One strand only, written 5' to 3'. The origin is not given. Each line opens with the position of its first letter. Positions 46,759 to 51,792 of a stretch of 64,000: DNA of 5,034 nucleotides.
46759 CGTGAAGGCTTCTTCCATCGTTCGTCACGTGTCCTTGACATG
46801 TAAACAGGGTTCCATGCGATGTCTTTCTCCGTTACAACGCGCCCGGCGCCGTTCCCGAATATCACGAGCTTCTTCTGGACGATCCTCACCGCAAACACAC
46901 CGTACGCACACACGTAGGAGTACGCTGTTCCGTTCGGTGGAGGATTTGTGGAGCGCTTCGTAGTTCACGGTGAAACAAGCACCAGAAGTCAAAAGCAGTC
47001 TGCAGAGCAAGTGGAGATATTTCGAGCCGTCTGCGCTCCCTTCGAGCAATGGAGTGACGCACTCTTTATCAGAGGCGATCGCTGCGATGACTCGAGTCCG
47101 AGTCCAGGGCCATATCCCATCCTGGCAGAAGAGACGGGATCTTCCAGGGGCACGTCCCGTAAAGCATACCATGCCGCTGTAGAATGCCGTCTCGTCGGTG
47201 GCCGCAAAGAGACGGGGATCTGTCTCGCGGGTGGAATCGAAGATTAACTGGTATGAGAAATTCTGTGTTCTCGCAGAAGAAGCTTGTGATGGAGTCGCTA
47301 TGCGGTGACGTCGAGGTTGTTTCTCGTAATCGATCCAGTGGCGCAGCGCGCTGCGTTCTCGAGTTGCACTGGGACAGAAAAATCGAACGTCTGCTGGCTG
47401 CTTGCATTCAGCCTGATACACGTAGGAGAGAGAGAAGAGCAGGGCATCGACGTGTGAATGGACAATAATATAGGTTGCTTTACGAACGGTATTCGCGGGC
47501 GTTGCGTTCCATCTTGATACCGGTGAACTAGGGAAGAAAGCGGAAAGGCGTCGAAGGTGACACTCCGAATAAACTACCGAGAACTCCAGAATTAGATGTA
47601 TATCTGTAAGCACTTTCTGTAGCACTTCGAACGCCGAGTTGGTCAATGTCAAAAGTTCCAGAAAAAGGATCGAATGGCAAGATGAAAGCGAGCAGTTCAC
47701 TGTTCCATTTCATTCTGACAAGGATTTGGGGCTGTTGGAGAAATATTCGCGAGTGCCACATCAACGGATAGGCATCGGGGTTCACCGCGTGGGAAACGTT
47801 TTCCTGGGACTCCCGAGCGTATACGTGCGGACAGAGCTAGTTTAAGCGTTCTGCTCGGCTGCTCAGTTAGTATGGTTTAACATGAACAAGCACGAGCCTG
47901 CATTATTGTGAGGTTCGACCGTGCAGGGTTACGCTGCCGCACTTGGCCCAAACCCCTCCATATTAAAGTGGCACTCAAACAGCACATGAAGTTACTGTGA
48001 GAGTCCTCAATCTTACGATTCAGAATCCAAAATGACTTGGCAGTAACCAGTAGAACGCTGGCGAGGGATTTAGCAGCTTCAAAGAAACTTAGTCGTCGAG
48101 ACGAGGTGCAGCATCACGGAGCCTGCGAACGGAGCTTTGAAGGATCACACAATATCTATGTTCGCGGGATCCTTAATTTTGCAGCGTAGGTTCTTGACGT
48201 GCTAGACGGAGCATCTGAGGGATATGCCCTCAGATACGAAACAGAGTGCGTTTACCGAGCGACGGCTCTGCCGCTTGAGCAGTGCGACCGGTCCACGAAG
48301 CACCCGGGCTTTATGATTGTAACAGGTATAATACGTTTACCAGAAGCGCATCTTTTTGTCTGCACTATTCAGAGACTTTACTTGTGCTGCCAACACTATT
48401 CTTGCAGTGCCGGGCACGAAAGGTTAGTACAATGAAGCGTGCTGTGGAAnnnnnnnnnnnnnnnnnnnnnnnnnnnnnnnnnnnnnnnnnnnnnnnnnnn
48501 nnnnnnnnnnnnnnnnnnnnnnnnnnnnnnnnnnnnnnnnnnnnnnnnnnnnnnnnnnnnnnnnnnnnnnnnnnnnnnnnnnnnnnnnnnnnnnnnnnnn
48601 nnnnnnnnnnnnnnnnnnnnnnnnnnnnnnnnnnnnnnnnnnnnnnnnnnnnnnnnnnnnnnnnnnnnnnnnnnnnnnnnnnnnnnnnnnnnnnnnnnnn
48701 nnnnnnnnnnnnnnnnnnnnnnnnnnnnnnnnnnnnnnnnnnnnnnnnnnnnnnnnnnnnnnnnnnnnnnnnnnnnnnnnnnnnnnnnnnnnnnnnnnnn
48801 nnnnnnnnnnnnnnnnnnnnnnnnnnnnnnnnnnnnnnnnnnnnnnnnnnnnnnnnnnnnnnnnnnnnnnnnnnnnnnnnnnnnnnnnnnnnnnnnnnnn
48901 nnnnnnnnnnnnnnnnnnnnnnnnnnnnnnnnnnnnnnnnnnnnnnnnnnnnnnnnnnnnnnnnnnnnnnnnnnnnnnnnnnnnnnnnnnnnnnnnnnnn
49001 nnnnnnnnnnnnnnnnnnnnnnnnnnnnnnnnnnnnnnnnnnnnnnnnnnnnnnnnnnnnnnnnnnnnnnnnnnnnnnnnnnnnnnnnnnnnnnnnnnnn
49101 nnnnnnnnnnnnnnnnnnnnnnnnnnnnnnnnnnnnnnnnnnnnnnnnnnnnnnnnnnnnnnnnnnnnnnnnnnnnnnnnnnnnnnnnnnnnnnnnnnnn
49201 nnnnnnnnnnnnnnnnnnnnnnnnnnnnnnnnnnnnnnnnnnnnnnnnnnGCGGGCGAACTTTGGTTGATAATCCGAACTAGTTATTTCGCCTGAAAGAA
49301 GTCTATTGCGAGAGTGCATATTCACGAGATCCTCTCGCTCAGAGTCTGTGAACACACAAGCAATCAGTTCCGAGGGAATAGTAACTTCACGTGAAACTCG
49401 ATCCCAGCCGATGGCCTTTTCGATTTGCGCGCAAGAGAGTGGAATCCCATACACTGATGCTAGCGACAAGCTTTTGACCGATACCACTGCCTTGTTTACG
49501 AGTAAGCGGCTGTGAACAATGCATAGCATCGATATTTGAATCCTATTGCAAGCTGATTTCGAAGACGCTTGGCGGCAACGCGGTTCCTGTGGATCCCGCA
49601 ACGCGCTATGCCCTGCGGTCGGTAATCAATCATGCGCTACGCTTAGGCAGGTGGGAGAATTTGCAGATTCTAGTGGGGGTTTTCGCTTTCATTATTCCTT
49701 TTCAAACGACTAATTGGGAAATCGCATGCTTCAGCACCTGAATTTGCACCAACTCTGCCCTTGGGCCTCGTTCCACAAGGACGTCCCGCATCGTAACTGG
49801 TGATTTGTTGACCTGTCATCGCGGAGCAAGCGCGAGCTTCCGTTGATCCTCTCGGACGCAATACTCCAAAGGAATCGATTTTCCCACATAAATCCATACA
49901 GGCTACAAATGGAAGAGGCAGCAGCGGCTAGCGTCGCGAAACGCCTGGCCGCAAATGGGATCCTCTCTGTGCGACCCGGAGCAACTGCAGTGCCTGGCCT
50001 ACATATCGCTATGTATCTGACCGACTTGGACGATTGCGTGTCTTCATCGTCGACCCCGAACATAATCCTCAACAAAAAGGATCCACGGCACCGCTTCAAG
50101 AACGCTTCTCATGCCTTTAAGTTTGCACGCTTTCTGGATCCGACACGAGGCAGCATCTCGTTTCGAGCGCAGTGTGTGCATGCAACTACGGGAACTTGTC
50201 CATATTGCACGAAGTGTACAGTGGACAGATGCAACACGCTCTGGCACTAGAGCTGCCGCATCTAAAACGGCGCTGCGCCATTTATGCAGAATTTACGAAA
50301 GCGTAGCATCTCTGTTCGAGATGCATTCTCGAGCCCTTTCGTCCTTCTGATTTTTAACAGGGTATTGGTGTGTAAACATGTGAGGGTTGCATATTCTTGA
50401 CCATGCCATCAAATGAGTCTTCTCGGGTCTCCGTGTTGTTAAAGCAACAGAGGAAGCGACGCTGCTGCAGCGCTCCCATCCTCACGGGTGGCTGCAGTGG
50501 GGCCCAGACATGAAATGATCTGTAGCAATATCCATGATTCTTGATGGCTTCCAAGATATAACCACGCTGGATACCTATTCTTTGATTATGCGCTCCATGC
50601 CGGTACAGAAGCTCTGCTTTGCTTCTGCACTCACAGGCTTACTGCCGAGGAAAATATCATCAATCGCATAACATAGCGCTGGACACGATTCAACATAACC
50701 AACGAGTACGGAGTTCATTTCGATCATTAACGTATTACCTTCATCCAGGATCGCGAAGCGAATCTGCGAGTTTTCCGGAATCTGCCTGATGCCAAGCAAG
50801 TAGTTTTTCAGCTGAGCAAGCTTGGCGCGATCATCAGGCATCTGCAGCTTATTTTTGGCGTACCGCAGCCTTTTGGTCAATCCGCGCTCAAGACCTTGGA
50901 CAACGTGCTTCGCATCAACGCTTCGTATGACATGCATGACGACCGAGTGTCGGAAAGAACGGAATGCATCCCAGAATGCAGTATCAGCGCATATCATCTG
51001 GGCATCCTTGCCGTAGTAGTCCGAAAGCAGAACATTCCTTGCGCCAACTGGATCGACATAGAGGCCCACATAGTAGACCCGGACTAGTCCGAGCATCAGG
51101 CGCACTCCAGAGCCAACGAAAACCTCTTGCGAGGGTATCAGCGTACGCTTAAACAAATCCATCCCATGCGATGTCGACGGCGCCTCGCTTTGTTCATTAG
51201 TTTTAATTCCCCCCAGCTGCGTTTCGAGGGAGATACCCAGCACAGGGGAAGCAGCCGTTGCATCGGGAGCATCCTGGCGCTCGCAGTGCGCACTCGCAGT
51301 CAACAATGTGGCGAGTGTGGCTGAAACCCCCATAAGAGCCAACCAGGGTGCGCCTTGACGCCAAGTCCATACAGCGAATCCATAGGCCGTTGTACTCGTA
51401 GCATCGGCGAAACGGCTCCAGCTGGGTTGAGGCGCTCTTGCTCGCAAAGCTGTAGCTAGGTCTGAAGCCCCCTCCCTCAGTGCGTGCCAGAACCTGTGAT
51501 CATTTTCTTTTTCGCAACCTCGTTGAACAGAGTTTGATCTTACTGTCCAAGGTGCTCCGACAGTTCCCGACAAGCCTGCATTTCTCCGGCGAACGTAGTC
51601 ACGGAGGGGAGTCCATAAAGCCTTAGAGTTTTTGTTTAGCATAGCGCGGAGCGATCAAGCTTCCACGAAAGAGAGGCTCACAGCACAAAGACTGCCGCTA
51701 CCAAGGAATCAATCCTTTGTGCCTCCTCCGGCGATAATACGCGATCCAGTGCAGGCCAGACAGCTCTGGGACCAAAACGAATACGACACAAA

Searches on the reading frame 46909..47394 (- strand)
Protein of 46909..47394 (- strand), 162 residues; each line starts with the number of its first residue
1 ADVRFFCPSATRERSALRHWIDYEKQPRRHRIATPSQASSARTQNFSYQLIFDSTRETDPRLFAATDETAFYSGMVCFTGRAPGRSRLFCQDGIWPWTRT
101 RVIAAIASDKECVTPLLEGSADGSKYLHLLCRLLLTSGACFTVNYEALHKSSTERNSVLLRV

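Call 61: search_protein_representatives(alignment_id=A5)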
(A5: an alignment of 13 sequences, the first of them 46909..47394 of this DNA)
Query: 13 sequences, 133 profile positions. Proteins with E-value up to 0.001 (for the whole library): 298; up to 1e-10: 112; up to 1e-30: 13. The best 150 are listed.
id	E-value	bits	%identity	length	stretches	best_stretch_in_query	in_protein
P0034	5.6e-48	178.6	-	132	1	7-132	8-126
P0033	2.1e-45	170.3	-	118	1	17-129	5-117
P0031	2.2e-45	170.2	-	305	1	7-119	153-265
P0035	2.5e-45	170.0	-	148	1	1-133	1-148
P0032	3.6e-45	169.5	-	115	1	20-130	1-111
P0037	1.3e-35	138.6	-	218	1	6-131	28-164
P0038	3.5e-35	137.1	-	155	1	21-132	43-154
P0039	1.5e-34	135.1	-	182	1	7-132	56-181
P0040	1.8e-34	134.9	-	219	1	11-129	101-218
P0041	1.0e-33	132.4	-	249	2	12-132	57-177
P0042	6.9e-32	126.5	-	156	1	10-125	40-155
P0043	4.7e-31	123.8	-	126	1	18-129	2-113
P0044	9.3e-31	122.8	-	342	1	8-131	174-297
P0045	8.4e-30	119.7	-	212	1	18-129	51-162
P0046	9.1e-29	116.4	-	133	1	7-122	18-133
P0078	4.5e-17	78.6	-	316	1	25-129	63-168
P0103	8.9e-15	71.1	-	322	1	19-117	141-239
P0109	1.4e-13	67.2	-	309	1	15-114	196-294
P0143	1.2e-10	57.7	-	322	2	12-119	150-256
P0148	5.4e-10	55.6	-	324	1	18-116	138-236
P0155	4.3e-09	52.7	-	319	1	13-117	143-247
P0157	5.3e-09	52.4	-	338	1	9-115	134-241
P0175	7.0e-08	48.8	-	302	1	12-114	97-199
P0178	8.1e-08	48.6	-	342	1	17-114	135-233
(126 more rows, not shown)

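Call 62: search_protein_families(library=pfam, proteins=[P0044, P0078, P0103, P0109, P0143, P0148, P0155, P0157, P0178, P0175], max_evalue=0.001)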
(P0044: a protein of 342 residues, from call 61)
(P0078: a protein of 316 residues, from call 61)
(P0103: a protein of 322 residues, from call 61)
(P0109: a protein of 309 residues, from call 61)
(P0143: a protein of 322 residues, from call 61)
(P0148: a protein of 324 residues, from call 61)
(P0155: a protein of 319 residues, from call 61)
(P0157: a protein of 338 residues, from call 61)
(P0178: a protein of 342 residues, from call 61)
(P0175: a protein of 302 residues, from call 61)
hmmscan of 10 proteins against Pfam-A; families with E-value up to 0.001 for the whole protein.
P0044 (342 aa): 0 families

P0078 (316 aa): 0 families

P0103 (322 aa): 2 families
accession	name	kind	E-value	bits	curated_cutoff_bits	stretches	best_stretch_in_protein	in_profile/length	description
PF13358.12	DDE_3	-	3e-29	102.2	28.6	1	140-269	1-135/146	DDE superfamily endonuclease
PF13592.12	HTH_33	-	0.00034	20.6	25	0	74-117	4-47/60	Winged helix-turn helix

P0109 (309 aa): 3 families
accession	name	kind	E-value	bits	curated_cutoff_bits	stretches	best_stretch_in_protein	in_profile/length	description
PF13358.12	DDE_3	-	4e-18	66.1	28.6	1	199-309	2-117/146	DDE superfamily endonuclease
PF04851.21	ResIII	-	5.4e-15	56.1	22.5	1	5-108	24-140/164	Type III restriction enzyme, res subunit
PF00270.35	DEAD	-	0.00054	20.2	26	0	8-108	18-132/167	DEAD/DEAH box helicase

P0143 (322 aa): 1 family
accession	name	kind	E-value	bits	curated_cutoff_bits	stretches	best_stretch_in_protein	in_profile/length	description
PF13358.12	DDE_3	-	1.3e-20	74.2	28.6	1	156-281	2-135/146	DDE superfamily endonuclease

P0148 (324 aa): 1 family
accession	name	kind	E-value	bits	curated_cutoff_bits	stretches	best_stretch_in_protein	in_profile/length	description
PF13358.12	DDE_3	-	4e-27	95.3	28.6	1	139-270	2-139/146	DDE superfamily endonuclease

P0155 (319 aa): 2 families
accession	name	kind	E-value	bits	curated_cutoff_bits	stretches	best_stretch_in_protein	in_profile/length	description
PF13358.12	DDE_3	-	1.3e-22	80.7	28.6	1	149-276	2-134/146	DDE superfamily endonuclease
PF23125.1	Xre-MbcA-ParS_M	-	0.00014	21.9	27.8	0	30-63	11-44/51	Antitoxin Xre/MbcA/ParS-like, middle domain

P0157 (338 aa): 2 families
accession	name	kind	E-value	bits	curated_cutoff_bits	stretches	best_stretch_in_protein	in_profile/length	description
PF13358.12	DDE_3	-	2.1e-28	99.5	28.6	1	143-279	1-143/146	DDE superfamily endonuclease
PF13592.12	HTH_33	-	0.00025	21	25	1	76-128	7-58/60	Winged helix-turn helix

P0178 (342 aa): 3 families
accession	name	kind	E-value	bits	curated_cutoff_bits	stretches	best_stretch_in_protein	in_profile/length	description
PF13358.12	DDE_3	-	7.8e-26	91.1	28.6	1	137-266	2-135/146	DDE superfamily endonuclease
PF01498.24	HTH_Tnp_Tc3_2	-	2.4e-05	24.9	31.5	1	59-116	3-60/72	Transposase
PF13592.12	HTH_33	-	0.00012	22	25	1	68-115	3-50/60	Winged helix-turn helix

P0175 (302 aa): 2 families
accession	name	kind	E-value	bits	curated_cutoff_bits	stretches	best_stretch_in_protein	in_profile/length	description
PF13358.12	DDE_3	-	2.2e-23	83.2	28.6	1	106-233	5-136/146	DDE superfamily endonuclease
PF13592.12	HTH_33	-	1.9e-05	24.6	25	1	33-75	3-45/60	Winged helix-turn helix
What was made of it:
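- On Tc1/mariner-IS630 superfamily DNA transposon: Intact relatives carry DDE_3, several with HTH_33 or HTH_Tnp_Tc3_2 (call 62).
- These include intact 302-342 aa proteins with DDE_3 at 1e-23 to 1e-29 plus HTH_33/HTH_Tnp_Tc3_2 (calls 61, 62).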

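Call 64: list_cluster_members(proteins=[P0103, P0148, P0157, P0178, P0044, P0037, P0041, P0143, P0155])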
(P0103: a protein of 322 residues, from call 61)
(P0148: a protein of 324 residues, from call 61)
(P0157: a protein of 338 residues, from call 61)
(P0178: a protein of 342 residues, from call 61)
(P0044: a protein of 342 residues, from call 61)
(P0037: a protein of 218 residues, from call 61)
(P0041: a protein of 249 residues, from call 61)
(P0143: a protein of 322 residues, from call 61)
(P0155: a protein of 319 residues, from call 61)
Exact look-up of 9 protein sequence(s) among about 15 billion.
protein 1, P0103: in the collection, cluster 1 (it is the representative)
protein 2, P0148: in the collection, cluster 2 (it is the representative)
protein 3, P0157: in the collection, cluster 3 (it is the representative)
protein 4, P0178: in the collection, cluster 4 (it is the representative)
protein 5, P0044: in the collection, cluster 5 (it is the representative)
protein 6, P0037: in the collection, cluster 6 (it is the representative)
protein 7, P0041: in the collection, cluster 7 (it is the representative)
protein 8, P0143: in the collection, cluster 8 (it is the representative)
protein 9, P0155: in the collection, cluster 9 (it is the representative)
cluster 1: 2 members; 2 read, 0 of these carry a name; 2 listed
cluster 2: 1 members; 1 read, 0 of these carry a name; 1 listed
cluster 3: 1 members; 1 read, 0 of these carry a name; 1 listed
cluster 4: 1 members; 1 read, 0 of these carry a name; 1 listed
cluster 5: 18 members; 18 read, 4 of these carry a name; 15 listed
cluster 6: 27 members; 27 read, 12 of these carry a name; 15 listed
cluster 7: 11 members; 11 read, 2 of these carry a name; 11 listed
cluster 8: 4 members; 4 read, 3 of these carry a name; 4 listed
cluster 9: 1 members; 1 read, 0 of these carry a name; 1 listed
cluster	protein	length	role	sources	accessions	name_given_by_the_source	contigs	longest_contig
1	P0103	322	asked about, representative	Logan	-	-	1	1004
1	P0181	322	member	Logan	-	-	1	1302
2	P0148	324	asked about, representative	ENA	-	-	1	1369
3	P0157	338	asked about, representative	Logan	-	-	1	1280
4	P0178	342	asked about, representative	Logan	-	-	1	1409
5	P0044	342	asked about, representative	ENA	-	-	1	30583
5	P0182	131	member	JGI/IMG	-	hypothetical protein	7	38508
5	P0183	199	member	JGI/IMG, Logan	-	hypothetical protein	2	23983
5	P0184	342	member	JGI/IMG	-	hypothetical protein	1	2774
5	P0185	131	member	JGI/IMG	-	hypothetical protein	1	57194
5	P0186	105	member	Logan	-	-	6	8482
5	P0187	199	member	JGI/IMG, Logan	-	-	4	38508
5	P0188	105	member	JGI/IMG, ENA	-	-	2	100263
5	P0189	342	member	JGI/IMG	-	-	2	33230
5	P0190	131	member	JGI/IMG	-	-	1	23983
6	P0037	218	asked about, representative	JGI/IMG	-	-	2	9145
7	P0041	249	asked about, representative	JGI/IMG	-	-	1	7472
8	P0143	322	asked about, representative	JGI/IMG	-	DNA-binding Lrp family transcriptional regulator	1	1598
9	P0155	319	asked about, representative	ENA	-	-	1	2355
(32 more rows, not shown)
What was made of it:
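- Intact relatives sit on 1.0-1.4 kb contigs (call 64).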

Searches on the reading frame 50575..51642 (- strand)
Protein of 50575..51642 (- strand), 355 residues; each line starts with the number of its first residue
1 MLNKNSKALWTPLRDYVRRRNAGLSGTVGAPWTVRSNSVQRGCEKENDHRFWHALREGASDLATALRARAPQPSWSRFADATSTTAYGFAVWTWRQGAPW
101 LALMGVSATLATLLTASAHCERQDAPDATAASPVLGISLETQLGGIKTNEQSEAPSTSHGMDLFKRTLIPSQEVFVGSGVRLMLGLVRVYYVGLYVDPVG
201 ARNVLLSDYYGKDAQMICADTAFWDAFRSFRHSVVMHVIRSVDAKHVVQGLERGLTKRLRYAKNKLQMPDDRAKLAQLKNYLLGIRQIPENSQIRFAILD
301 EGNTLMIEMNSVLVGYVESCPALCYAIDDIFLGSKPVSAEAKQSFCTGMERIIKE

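Call 19: search_protein_families(library=pfam, proteins=[window:50575-51642:-], max_evalue=0.01)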
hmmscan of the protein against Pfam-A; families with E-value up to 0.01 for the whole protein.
window:50575-51642:- (355 aa): 2 families
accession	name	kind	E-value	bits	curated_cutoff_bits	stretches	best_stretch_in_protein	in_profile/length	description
PF16035.10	Chalcone_2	-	1.3e-07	32.1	27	1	175-345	5-202/203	Chalcone isomerase like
PF16036.10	Chalcone_3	-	0.00036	21.1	27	0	232-343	58-161/165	Chalcone isomerase-like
